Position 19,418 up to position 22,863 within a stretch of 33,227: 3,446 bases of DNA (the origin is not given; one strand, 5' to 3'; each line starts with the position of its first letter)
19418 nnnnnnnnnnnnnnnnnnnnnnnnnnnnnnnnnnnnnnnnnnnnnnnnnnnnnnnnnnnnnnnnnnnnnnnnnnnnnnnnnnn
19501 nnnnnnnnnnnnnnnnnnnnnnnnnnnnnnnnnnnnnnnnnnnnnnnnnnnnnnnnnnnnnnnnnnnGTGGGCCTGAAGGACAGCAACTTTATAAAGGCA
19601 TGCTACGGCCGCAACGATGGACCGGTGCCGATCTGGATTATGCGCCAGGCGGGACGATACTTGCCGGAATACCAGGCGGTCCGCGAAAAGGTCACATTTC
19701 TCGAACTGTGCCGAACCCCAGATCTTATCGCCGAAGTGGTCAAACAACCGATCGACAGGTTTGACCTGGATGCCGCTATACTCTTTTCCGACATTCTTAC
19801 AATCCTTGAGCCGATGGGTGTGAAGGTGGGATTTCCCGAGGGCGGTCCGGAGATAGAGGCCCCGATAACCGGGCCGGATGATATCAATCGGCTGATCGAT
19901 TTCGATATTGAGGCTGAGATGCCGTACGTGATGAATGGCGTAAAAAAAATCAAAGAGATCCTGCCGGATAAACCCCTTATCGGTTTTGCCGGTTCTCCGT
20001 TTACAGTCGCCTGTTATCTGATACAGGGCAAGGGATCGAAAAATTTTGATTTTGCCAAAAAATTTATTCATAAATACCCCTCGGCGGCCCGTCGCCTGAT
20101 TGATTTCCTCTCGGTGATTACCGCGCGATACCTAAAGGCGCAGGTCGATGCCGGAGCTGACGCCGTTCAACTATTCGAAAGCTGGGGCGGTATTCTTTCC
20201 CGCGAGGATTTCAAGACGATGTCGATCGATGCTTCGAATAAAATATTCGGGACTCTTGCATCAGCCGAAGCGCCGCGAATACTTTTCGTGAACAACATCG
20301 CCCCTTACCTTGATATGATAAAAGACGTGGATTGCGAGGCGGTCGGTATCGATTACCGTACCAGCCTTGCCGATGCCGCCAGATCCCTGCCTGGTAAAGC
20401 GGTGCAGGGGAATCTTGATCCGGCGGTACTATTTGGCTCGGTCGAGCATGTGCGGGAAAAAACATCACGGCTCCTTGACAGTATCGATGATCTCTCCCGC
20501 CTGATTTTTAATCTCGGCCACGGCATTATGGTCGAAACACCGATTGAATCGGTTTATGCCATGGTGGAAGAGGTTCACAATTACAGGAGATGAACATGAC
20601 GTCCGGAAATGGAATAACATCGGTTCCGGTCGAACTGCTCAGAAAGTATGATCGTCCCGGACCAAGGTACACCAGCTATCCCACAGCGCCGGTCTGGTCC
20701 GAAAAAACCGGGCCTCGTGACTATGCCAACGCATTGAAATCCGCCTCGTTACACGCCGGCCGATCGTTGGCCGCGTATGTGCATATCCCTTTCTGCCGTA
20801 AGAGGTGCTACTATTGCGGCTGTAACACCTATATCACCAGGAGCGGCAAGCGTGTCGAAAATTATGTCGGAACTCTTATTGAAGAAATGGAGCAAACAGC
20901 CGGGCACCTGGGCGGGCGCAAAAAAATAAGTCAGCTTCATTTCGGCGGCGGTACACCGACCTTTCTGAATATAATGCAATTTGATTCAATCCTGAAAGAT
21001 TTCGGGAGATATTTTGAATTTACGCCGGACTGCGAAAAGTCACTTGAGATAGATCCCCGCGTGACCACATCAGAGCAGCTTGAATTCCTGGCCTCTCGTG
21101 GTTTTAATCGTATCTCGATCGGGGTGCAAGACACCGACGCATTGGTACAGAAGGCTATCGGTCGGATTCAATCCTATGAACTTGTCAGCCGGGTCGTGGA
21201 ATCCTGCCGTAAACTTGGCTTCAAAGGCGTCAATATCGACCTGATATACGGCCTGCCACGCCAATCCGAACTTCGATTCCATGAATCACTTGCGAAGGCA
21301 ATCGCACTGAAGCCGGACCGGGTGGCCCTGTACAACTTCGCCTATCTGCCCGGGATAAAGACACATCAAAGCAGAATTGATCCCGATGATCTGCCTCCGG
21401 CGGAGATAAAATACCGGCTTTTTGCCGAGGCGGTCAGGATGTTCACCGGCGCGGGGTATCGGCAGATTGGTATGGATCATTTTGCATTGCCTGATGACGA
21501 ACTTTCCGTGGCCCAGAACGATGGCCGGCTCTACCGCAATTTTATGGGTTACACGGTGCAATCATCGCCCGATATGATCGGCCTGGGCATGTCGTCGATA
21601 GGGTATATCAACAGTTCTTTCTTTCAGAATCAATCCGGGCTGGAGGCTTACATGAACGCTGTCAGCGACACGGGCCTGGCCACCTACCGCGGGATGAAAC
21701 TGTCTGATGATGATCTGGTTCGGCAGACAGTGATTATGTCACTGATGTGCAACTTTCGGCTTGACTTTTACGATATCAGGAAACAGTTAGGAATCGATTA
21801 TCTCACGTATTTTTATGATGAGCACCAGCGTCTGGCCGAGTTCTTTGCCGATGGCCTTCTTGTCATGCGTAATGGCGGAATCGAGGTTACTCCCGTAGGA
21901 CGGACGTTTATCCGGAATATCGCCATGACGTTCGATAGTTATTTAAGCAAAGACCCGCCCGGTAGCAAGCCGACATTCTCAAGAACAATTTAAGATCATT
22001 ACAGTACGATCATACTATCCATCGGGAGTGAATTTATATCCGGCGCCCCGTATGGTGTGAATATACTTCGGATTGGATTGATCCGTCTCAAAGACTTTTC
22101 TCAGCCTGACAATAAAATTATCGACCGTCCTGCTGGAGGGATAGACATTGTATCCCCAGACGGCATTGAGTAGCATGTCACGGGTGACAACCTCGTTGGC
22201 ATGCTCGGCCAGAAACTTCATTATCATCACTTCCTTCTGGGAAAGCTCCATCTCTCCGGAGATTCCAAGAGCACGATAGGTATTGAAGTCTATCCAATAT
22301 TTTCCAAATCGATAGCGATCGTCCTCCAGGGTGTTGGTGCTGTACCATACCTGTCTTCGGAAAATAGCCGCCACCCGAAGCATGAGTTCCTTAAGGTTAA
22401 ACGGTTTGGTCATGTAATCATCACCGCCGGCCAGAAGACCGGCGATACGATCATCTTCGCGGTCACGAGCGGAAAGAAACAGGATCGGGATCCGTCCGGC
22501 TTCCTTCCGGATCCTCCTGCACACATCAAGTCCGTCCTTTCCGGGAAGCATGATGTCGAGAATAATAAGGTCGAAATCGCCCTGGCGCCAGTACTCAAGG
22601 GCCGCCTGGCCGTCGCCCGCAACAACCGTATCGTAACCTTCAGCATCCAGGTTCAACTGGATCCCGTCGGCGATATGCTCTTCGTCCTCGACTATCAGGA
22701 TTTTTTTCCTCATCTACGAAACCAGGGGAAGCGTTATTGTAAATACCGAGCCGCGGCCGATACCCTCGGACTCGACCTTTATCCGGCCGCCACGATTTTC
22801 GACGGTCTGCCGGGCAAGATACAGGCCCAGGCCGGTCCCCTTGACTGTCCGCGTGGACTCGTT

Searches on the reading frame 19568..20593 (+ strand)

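Call 29: search_protein_families(library=pfam, max_evalue=0.00001, proteins=[window:19568-20593:+])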
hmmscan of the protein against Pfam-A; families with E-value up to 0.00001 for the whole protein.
window:19568-20593:+ (341 aa): 1 family
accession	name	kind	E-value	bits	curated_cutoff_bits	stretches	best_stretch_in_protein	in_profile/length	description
PF01208.23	URO-D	-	7.5e-115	384.1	23.9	1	4-339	2-346/346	Uroporphyrinogen decarboxylase (URO-D)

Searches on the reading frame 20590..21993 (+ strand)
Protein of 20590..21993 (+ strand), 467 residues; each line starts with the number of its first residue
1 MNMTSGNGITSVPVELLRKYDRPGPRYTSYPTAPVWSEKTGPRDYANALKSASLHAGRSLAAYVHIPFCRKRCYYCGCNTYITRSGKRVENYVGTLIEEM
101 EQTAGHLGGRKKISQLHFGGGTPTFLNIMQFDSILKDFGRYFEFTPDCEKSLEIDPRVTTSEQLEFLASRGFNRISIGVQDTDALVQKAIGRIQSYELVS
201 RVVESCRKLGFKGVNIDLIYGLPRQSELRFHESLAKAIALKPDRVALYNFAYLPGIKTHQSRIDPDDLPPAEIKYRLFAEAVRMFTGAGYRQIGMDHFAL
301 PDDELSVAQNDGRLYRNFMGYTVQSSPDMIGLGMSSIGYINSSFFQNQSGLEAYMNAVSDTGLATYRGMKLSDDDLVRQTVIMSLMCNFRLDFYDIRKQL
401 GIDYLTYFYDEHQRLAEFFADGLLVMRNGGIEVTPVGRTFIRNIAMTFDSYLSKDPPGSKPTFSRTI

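Call 29: search_protein_families(library=pfam, max_evalue=0.00001, proteins=[window:20590-21993:+])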
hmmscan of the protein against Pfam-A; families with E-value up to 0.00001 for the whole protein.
window:20590-21993:+ (467 aa): 2 families
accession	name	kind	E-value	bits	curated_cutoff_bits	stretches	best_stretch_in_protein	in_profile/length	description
PF04055.27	Radical_SAM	-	4.6e-22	79.4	29.5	1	63-234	1-163/166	Radical SAM superfamily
PF06969.22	HemN_C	-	3.2e-07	30.8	24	1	371-439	1-66/67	HemN C-terminal domain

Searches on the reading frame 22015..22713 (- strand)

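Call 29: search_protein_families(library=pfam, max_evalue=0.00001, proteins=[window:22015-22713:-])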
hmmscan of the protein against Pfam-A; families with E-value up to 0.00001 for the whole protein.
window:22015-22713:- (232 aa): 2 families
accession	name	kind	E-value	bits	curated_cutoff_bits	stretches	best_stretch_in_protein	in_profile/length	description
PF00072.30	Response_reg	-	2.1e-30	105.5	30.2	1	5-114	1-110/111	Response regulator receiver domain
PF00486.34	Trans_reg_C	-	1.2e-24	86.5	26.2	1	154-228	3-77/77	Transcriptional regulatory protein, C terminal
